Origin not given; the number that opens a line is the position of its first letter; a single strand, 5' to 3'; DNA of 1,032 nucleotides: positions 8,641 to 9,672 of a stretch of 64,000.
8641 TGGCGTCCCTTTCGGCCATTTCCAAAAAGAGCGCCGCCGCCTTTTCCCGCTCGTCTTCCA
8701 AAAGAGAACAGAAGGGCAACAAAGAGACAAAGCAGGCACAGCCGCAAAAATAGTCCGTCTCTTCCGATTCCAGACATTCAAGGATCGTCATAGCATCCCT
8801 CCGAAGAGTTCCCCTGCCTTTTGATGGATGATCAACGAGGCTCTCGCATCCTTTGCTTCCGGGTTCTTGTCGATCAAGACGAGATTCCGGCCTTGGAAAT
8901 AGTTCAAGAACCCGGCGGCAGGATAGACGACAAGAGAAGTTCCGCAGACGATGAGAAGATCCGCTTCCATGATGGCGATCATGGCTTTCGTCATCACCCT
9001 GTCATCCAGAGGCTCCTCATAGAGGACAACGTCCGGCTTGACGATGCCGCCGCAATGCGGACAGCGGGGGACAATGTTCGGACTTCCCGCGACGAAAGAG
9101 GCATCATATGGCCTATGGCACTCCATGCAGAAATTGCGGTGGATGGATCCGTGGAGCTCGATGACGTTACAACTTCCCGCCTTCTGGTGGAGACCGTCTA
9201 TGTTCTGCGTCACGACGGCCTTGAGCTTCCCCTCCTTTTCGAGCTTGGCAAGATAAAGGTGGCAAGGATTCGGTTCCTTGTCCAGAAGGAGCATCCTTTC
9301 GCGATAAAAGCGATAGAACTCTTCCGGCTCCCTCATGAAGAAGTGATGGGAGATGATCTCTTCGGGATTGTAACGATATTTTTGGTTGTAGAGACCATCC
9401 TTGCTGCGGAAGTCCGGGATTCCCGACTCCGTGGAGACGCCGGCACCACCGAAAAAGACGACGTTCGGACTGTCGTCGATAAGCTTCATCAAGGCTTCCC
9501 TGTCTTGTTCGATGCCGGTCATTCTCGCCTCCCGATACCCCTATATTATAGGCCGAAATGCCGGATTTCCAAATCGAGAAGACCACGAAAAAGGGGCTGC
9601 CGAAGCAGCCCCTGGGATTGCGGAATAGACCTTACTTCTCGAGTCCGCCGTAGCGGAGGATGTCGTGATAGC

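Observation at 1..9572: Sirtuin-led, seven-gene translationally coupled operon ending in two giant unknown proteins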

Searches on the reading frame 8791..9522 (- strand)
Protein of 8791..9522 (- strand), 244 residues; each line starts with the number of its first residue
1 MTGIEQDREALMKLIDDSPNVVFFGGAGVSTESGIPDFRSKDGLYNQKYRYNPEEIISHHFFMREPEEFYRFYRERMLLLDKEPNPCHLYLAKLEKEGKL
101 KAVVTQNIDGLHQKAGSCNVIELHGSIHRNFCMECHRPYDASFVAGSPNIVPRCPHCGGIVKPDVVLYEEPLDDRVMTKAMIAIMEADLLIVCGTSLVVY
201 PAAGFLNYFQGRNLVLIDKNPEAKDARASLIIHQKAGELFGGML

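Call 6: search_protein_families(library=pfam, proteins=[window:8791-9522:-], max_evalue=1)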
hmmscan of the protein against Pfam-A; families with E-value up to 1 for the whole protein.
window:8791-9522:- (244 aa): 6 families
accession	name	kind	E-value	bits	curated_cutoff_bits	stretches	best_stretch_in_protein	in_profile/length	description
PF02146.23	SIR2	-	1e-56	192.1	24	1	26-201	1-180/180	Sir2 family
PF24460.1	DUF7575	-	0.027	14.3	28.5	1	152-164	4-16/28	Domain of unknown function (DUF7575)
PF12773.13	DZR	-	0.032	14.8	27.3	1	129-164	12-37/45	Double zinc ribbon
PF00205.28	TPP_enzyme_M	-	0.044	13.9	30.4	1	178-225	69-117/137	Thiamine pyrophosphate enzyme, central domain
PF09723.15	Zn_ribbon_8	-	0.13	12.7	34.4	1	132-159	8-34/41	Zinc ribbon domain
PF13248.11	Zn_ribbon_3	-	0.38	10.7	27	1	153-166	4-17/26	zinc-ribbon domain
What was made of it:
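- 8788..9522 (-): G1: canonical CobB/Sir2-type NAD-dependent protein deacylase, 244 aa. It has GAGVS at 26-30, catalytic His124, and a Zn ribbon at C132/C135/C154/C157. Pfam PF02146, E = 1e-56 (call 6).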

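Call 7: search_protein_families(library=padloc, proteins=[window:8791-9522:-], max_evalue=1)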
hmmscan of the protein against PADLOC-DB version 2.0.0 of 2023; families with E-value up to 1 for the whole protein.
window:8791-9522:- (244 aa): 5 families
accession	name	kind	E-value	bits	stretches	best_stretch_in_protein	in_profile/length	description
PDLC02183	Dsr1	-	0.013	11.2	1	19-54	21-53/1275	-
PDLC05061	PDC-S65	-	0.016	12.5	1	82-115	121-154/592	-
PDLC02402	Aga_SIR2-PNTD1-PNTD2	-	0.022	10.9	1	10-37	4-31/876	Class I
PDLC02420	Aga_SIR2-PNTD1-PNTD2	-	0.028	10.6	1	45-115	77-147/1010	Class I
PDLC05060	PDC-S65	-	0.049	10.5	1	81-115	28-62/503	-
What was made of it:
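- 8788..9522 (-): PADLOC gives only 11-bit partial hits (call 7).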

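Call 8: search_protein_families(library=ncbifam, proteins=[window:8791-9522:-], max_evalue=1)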
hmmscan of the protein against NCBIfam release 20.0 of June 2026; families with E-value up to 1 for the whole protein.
window:8791-9522:- (244 aa): 8 families
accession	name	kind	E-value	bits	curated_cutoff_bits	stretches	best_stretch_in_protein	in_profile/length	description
NF001752.0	PRK00481.1-1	equivalog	1.9e-94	315.7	221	1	7-238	3-234/242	NAD-dependent protein deacylase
NF040867.1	prot_deacyl_CobB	equivalog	1.9e-72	243.4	320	1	11-240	3-235/242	NAD-dependent protein deacetylase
NF001753.0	PRK00481.1-3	subfamily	1.7e-71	240.2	243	1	9-240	4-240/252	NAD-dependent protein deacylase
NF010736.0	PRK14138.1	equivalog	7.5e-64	215.3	395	1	10-228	3-222/244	NAD-dependent deacetylase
NF001754.0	PRK00481.1-4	equivalog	2e-63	213.8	252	1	6-239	3-236/244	NAD-dependent protein deacylase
NF003738.0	PRK05333.1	equivalog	5.1e-46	156.9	305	2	5-138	13-144/295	NAD-dependent protein deacetylase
NF001755.0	PRK00481.1-5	equivalog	4.8e-32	111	318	1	17-207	39-227/278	Sir2 family NAD+-dependent deacetylase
NF041818.1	Dsr1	equivalog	0.034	11.8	1400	1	19-40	21-42/1263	anti-phage defense-associated sirtuin Dsr1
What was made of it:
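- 8788..9522 (-): NCBIfam NF001752 equivalog, 315.7 bits against a cut-off of 221 (call 8).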
